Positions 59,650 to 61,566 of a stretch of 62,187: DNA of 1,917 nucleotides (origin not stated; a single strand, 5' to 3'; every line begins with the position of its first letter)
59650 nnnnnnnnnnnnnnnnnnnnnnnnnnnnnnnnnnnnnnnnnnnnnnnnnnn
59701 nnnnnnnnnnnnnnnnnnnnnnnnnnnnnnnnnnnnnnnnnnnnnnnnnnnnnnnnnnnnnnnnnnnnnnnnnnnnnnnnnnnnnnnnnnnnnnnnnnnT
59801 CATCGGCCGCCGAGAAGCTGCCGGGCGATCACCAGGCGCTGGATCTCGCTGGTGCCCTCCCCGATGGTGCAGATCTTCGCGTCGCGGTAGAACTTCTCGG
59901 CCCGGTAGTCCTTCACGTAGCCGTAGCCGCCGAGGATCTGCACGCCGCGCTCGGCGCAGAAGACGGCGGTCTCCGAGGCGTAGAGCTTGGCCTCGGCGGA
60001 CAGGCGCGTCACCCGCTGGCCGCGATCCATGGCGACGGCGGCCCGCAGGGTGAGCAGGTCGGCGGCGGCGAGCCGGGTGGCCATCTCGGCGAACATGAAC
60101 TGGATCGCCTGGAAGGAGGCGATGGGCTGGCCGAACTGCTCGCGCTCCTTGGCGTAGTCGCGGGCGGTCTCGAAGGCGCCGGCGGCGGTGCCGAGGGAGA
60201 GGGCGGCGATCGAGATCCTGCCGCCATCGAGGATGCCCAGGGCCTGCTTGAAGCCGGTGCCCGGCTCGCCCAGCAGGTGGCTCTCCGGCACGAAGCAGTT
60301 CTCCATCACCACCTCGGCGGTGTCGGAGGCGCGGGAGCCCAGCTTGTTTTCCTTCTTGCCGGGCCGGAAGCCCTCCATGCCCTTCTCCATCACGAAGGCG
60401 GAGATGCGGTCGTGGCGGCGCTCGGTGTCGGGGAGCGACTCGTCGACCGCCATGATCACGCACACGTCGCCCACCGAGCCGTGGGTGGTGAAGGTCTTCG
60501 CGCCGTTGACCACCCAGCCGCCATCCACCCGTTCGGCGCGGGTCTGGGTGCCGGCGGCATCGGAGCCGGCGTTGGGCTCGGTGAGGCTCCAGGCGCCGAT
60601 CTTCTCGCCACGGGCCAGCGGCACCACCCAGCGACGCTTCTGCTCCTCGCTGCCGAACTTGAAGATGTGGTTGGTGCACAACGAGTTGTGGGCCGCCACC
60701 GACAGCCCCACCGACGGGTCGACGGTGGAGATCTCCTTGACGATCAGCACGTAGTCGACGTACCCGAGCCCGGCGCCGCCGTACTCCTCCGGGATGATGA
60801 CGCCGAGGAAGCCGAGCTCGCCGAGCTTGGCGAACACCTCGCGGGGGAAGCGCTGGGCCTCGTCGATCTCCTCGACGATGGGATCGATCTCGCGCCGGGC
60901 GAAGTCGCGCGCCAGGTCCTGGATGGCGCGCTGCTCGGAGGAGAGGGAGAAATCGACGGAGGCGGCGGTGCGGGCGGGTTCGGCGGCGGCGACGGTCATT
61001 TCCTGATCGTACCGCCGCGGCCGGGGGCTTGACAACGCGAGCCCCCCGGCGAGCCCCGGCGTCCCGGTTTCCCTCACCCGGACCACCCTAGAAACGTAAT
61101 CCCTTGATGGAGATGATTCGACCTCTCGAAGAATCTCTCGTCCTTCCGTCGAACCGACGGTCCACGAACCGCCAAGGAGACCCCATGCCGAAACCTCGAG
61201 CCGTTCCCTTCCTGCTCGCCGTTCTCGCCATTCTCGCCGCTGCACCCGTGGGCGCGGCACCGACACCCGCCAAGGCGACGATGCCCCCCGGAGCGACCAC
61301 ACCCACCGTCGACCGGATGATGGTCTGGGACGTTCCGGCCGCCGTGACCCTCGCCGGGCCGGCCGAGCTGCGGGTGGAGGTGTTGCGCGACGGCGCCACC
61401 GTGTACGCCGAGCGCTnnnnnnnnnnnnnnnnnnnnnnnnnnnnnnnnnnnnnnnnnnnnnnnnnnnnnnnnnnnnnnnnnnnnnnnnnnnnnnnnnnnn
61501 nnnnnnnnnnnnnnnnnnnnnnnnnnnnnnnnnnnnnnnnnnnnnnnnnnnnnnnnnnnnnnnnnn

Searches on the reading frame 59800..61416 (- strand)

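Call 8: search_protein_families(library=pfam, proteins=[window:59800-61416:-], max_evalue=0.01)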
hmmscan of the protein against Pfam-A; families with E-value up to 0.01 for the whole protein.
window:59800-61416:- (538 aa): 5 families
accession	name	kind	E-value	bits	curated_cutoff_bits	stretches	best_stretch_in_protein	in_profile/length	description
PF00441.29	Acyl-CoA_dh_1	-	8.7e-48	162.7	22.4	1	386-535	1-150/150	Acyl-CoA dehydrogenase, C-terminal domain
PF02771.21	Acyl-CoA_dh_N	-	4.1e-42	143.5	22.9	1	160-271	2-113/113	Acyl-CoA dehydrogenase, N-terminal domain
PF02770.24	Acyl-CoA_dh_M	-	1.1e-21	77.2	33.3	1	276-374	2-97/97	Acyl-CoA dehydrogenase, middle domain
PF08028.16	Acyl-CoA_dh_2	-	6.2e-19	69.1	22.7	1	402-518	2-128/134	Acyl-CoA dehydrogenase, C-terminal domain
PF22924.1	ACOX_C_alpha1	-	0.00013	22.2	27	1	420-535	50-169/169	Acyl-CoA oxidase, C-alpha1 domain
